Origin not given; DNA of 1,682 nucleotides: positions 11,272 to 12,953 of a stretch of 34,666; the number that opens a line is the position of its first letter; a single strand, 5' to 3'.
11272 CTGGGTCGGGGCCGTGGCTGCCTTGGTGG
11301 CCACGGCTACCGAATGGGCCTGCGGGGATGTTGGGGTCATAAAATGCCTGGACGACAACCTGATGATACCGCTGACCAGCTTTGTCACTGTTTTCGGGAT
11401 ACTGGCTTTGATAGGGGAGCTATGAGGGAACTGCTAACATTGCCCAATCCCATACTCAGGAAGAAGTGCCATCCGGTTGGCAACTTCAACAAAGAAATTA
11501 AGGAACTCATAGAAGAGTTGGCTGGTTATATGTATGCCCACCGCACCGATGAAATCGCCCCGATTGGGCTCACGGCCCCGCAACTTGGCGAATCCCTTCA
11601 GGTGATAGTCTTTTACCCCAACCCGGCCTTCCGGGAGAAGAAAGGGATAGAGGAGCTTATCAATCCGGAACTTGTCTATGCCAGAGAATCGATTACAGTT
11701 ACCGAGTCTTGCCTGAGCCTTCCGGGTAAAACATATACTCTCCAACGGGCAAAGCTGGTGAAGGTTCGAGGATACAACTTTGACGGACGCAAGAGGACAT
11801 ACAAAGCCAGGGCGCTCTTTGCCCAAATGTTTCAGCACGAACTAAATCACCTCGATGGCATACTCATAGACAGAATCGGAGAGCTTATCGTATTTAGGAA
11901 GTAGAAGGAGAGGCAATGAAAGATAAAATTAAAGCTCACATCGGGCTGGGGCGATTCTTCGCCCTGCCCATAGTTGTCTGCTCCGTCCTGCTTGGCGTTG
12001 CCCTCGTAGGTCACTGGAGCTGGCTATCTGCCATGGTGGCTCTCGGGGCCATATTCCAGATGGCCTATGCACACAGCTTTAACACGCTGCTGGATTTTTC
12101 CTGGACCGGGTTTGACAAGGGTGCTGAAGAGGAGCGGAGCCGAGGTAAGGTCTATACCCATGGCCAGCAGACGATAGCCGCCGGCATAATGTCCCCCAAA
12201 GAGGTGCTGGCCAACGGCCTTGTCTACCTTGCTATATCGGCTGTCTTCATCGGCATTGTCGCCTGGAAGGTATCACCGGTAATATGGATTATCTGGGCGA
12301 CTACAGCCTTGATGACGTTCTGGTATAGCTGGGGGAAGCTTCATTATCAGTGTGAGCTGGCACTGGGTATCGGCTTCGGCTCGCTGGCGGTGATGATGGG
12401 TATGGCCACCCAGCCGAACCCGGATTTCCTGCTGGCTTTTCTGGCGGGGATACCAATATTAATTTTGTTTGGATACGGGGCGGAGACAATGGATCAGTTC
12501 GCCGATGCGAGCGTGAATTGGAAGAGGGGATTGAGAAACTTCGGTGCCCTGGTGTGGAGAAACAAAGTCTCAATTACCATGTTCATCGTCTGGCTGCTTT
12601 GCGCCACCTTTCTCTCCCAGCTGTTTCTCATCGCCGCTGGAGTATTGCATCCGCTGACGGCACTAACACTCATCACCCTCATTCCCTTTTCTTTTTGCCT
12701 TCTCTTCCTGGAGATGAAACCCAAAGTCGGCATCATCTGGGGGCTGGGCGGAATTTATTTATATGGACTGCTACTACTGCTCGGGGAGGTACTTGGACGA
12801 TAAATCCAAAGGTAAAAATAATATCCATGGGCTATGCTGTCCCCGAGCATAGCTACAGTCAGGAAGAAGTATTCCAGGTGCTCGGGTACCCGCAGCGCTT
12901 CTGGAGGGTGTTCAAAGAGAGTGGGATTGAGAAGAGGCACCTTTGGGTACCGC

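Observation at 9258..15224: Nine-gene operon combining lipid-handling, prenylation and type III polyketide enzymes inside a mobile-element-like context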

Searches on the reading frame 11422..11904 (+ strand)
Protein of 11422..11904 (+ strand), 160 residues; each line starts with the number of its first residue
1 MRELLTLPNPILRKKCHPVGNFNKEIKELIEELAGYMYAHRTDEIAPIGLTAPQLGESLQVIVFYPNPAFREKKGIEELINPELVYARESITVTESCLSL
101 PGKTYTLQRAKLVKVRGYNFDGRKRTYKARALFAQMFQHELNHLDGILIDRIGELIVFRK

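Call 4: search_protein_families(library=pfam, proteins=[window:11422-11904:+], max_evalue=0.01)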
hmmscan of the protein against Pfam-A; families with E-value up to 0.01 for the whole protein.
window:11422-11904:+ (160 aa): 1 family
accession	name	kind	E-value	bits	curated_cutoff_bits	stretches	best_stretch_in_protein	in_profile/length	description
PF01327.26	Pep_deformylase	-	5.2e-35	120.8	22.8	1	1-152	1-150/156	Polypeptide deformylase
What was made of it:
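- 11422..11904 (+): Short peptide deformylase (160 aa). Metal ligands are present: Cys in ESCLS and two His in HELNH. Accessory insert. PF01327 5e-35 (call 4).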

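Call 10: search_protein_families(library=ncbifam, proteins=[window:11422-11904:+], max_evalue=0.1)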
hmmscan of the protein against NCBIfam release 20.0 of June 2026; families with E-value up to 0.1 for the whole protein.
window:11422-11904:+ (160 aa): 6 families
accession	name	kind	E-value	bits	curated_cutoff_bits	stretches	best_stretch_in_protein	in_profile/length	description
NF001159.1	PRK00150.1-3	subfamily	5.9e-30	104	125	1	3-150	4-148/167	peptide deformylase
TIGR00079.1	pept_deformyl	equivalog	1.4e-29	102.7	103.95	1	2-152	2-147/161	peptide deformylase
NF009484.0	PRK12846.1-5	equivalog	1.8e-22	79.9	190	1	2-153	4-148/165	peptide deformylase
NF009483.0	PRK12846.1-4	equivalog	3.9e-18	65.7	267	1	5-148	7-151/193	peptide deformylase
NF011189.0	PRK14595.1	equivalog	5.7e-17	61.9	232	1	2-149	4-142/162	peptide deformylase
NF006670.0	PRK09218.1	equivalog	1.5e-15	57.4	162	1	24-149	21-136/136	peptide deformylase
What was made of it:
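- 11422..11904 (+): TIGR00079 102.7 bits against a 103.95 cutoff (call 10).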

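Call 124: find_homologous_proteins(query=window:11422-11904:+, max_evalue=1e-10)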
Query window:11422-11904:+ (160 aa): 70 proteins with E <= 1e-10 among 112 candidates.
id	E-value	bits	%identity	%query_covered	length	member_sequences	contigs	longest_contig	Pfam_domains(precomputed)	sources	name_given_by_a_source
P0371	5.5e-101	353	100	100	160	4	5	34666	PF01327.27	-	-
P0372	3.9e-88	311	89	98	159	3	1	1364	PF01327.27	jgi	-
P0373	5.0e-88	311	88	99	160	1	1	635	PF01327.27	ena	-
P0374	2.5e-87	308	87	99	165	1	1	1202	PF01327.27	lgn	-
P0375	1.3e-86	306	86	99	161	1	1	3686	PF01327.27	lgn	-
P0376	3.8e-86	304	87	98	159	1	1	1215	PF01327.27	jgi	-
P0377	3.5e-83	295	83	99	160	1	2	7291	PF01327.27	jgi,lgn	-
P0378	2.5e-61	224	64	99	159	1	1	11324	PF01327.27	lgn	-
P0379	3.2e-59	217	60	98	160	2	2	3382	PF01327.27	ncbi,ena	-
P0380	3.4e-58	214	61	98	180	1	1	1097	PF01327.27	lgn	-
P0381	4.4e-55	204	61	96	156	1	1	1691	PF01327.27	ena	-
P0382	6.4e-54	200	63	93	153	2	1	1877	PF01327.27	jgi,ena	-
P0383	5.9e-53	197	59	98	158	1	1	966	PF01327.27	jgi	-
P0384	6.8e-53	196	58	96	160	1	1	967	PF01327.27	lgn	-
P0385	1.5e-51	192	55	98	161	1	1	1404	PF01327.27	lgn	-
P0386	4.1e-49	184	56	96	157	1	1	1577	PF01327.27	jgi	-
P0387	3.1e-48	181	56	96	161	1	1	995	PF01327.27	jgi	-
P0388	3.1e-48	181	55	96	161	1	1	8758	PF01327.27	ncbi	-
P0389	4.2e-48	181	55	96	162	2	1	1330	PF01327.27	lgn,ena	-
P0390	1.0e-47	180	56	96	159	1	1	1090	PF01327.27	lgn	-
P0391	6.6e-47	177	55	95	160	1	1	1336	PF01327.27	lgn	-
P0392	3.7e-46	175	56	96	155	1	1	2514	PF01327.27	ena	-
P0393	6.0e-46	174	55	96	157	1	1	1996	PF01327.27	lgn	-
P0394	8.9e-46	173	54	96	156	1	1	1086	PF01327.27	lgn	-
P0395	1.3e-45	173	54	97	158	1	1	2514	PF01327.27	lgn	-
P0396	1.4e-45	173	53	96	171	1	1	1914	PF01327.27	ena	-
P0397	2.4e-45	172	53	95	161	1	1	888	PF01327.27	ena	-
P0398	2.0e-44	169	55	96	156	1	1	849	PF01327.27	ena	-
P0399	8.9e-44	167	52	96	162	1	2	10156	PF01327.27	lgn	-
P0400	9.3e-44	167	53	94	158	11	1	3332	PF01327.27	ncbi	ncbi:Peptide deformylase [subsurface metagenome]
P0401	1.1e-43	167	53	96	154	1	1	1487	PF01327.27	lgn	-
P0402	2.2e-43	166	53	94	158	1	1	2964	PF01327.27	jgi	-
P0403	1.4e-42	163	53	97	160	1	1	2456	PF01327.27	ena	-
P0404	1.5e-42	163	53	96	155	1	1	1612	PF01327.27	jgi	-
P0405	1.6e-42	163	53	94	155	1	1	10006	PF01327.27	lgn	-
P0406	2.2e-42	162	52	94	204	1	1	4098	PF01327.27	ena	-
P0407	2.4e-42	162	50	96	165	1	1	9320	PF01327.27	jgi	-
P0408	9.7e-42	160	52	97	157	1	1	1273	PF01327.27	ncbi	-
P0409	1.8e-41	159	48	97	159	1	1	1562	PF01327.27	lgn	-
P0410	2.6e-41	159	50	98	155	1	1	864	PF01327.27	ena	-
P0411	3.2e-41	159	51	96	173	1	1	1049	PF01327.27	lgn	-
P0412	3.4e-41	158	51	98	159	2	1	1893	PF01327.27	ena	-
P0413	6.0e-41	158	51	96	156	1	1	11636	PF01327.27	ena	-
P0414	2.3e-40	156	47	96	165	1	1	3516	PF01327.27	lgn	-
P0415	3.2e-40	155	50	96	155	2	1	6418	PF01327.27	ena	-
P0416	1.5e-39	153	51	95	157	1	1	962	PF01327.27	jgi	-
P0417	1.5e-39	153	49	96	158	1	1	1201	PF01327.27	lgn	-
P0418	1.3e-38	150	51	97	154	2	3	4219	PF01327.27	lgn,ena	-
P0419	1.7e-38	150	47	97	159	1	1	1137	PF01327.27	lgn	-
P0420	1.7e-38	150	51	96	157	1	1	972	PF01327.27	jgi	-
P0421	8.0e-37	144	45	96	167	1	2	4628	PF01327.27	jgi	-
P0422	9.8e-37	144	45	98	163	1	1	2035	PF01327.27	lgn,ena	-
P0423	1.2e-36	144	46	96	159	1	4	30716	PF01327.27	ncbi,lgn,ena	-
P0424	2.7e-36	143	46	97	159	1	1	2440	PF01327.27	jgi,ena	-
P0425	2.9e-36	142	48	95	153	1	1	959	PF01327.27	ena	-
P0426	3.1e-36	142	44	96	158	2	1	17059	PF01327.27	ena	-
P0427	8.7e-36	141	45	97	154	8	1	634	PF01327.27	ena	-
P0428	9.7e-36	141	44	96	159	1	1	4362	PF01327.27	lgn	-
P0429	2.1e-35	140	46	96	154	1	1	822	PF01327.27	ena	-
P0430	4.4e-35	139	45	96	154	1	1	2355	PF01327.27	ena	-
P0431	8.8e-35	138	45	97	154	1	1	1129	PF01327.27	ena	-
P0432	1.7e-34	137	45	96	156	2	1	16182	PF01327.27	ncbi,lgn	-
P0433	6.8e-34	135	44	96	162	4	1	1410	PF01327.27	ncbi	-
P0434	1.2e-33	134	44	96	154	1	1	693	PF01327.27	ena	-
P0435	1.3e-31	127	43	96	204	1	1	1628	PF01327.27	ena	-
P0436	3.7e-31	126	41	91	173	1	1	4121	PF01327.27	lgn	-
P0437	3.0e-30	123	42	96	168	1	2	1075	PF01327.27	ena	-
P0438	2.9e-27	113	43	83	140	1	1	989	PF01327.27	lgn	-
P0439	1.8e-20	91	41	95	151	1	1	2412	PF01327.27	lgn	-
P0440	6.1e-14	70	35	95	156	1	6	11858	PF01327.27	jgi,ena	-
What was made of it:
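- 11422..11904 (+): All 70 homologs are metagenomic (call 124).
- Tried and rejected: All 70 homologs are unnamed metagenomic proteins (call 124).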

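Call 125: find_encoding_contigs(protein=P0423, flank=10000, max_places=1)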
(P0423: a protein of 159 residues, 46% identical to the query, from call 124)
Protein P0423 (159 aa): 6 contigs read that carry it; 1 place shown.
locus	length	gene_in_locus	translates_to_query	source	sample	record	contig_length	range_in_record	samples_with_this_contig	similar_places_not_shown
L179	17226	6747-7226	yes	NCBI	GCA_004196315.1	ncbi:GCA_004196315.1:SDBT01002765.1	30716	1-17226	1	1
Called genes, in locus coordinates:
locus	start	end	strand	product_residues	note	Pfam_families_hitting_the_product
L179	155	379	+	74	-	-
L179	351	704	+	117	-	-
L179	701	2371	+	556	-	PF03175:DNA_pol_B_2 (faint)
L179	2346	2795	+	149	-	-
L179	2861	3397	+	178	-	-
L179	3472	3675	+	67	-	-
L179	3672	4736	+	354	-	-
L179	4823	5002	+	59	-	-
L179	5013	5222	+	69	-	-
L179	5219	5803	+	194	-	PF00149:Metallophos (weak)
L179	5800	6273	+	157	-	PF12694:cpYpsA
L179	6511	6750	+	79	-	-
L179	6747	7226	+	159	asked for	PF01327:Pep_deformylase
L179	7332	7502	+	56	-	-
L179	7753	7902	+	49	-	-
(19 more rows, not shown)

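Call 126: find_encoding_contigs(protein=P0378, flank=10000, max_places=1)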
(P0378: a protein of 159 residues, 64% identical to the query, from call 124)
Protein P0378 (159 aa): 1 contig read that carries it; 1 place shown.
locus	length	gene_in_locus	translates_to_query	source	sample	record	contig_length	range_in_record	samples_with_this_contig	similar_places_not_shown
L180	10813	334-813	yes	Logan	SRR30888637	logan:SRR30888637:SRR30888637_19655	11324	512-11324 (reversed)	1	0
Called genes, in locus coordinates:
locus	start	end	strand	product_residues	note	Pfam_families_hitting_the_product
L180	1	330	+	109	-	?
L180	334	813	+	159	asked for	PF01327:Pep_deformylase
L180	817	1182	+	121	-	-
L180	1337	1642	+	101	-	-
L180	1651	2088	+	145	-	PF13302:Acetyltransf_3, PF00583:Acetyltransf_1, PF13523:Acetyltransf_8, PF13508:Acetyltransf_7 (weak)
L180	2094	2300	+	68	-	-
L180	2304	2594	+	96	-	-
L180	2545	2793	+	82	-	-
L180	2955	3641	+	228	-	-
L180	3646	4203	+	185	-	-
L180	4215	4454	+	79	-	-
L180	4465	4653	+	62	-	-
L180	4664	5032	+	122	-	-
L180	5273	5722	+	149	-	-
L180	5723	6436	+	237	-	-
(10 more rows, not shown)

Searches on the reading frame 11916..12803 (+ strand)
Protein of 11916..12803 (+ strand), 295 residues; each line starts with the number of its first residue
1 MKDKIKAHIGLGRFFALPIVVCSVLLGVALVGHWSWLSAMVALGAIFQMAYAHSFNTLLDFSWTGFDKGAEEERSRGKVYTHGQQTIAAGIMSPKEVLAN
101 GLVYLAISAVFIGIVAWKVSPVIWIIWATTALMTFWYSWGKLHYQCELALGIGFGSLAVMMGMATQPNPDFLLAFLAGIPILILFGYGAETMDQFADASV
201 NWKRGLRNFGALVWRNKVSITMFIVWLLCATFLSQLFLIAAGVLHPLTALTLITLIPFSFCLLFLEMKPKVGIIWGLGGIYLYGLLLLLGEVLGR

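Call 4: search_protein_families(library=pfam, proteins=[window:11916-12803:+], max_evalue=0.01)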
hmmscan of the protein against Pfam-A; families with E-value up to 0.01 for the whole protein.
window:11916-12803:+ (295 aa): 1 family
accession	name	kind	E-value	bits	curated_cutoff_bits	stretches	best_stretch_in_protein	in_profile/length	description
PF01040.23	UbiA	-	4.5e-10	39.7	34.2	1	17-262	2-225/250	UbiA prenyltransferase family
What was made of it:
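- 11916..12803 (+): Divergent UbiA-superfamily intramembrane prenyltransferase (295 aa, about 7-9 TM helices). Core gene. PF01040 39.7 bits, above the 34.2 cutoff (call 4).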

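Call 9: find_encoding_contigs(protein=window:11916-12803:+, flank=10000, max_places=10)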
Protein window:11916-12803:+ (295 aa): 11 contigs read that carry it; 10 places shown.
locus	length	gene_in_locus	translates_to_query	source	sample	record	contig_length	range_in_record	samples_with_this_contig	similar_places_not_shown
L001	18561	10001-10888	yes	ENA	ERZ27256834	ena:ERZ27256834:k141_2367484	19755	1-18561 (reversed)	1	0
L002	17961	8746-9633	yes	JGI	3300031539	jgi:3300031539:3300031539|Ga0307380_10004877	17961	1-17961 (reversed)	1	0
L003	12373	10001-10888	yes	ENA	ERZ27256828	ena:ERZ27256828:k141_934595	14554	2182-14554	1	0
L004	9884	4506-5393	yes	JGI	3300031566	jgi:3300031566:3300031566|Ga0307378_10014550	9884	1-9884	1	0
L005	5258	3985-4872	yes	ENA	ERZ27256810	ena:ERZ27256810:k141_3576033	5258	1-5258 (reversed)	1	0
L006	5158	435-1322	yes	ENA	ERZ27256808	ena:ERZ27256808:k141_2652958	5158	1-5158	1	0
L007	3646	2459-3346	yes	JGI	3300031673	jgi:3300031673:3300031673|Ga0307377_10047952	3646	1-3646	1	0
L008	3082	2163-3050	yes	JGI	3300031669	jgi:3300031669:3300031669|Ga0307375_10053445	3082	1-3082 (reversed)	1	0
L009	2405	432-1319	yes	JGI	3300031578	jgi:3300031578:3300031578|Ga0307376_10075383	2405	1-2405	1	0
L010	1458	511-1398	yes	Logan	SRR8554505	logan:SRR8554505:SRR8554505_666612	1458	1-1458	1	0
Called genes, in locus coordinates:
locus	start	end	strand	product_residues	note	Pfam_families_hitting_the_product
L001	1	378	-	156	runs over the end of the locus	-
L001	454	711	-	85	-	-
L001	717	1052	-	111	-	-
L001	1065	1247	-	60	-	-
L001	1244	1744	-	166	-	-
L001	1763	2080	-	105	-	-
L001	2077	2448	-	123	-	-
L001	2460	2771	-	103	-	-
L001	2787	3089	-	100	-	-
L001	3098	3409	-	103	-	-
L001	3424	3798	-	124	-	-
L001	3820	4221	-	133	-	-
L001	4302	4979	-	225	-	-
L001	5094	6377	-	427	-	-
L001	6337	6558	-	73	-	PF13545:HTH_Crp_2 (weak)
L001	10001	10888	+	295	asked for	PF01040:UbiA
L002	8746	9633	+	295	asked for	PF01040:UbiA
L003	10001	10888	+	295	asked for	PF01040:UbiA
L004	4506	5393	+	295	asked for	PF01040:UbiA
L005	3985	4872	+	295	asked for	PF01040:UbiA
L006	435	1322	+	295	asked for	PF01040:UbiA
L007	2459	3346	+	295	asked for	PF01040:UbiA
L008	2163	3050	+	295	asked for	PF01040:UbiA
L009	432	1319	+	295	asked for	PF01040:UbiA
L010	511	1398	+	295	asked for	PF01040:UbiA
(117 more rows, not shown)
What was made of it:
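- Checked: Independent gene calls on identical metagenomic contigs give the same nine genes (call 9).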

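Call 10: search_protein_families(library=ncbifam, proteins=[window:11916-12803:+], max_evalue=0.1)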
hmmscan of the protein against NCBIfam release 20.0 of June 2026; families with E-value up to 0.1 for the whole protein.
window:11916-12803:+ (295 aa): 1 family
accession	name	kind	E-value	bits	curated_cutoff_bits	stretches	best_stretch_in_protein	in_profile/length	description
NF009609.0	PRK13106.1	equivalog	0.0034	16.8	349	1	91-227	95-231/301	prenyltransferase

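Call 41: search_solved_structures(query=window:11916-12803:+, max_evalue=1, show_alignments=1)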
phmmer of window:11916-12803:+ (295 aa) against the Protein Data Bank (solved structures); distinct sequences matched with E-value up to 1: 0.

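Call 59: search_solved_structures(query=A4, max_evalue=10, show_alignments=2)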
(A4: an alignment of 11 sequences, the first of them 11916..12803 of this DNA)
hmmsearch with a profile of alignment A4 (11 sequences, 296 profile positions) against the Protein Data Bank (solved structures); distinct sequences matched with E-value up to 10: 1.
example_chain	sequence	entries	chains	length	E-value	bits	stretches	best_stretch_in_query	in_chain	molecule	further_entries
2vy1_A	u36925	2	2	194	1.6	11.3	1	105-169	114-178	PROTEIN LEAFY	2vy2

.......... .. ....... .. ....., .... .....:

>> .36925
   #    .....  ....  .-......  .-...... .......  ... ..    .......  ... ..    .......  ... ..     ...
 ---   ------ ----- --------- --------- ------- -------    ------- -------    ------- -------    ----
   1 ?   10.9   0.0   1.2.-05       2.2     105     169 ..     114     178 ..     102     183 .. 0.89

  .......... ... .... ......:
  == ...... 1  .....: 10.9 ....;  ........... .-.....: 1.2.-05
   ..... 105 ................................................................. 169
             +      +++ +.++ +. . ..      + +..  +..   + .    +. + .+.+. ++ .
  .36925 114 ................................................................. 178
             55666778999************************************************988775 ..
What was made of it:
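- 11916..12803 (+): No PDB sequence hit (calls 41, 59).
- On UbiA prenyltransferase superfamily: No PDB sequence relative is available to align (calls 41, 59).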

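Call 78: search_dna_similar(query=window:11916-12803:+, collection=phages, mode=protein, max_evalue=0.001, max_rows=15)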
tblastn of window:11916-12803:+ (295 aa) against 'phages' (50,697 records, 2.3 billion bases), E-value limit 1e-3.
No match.
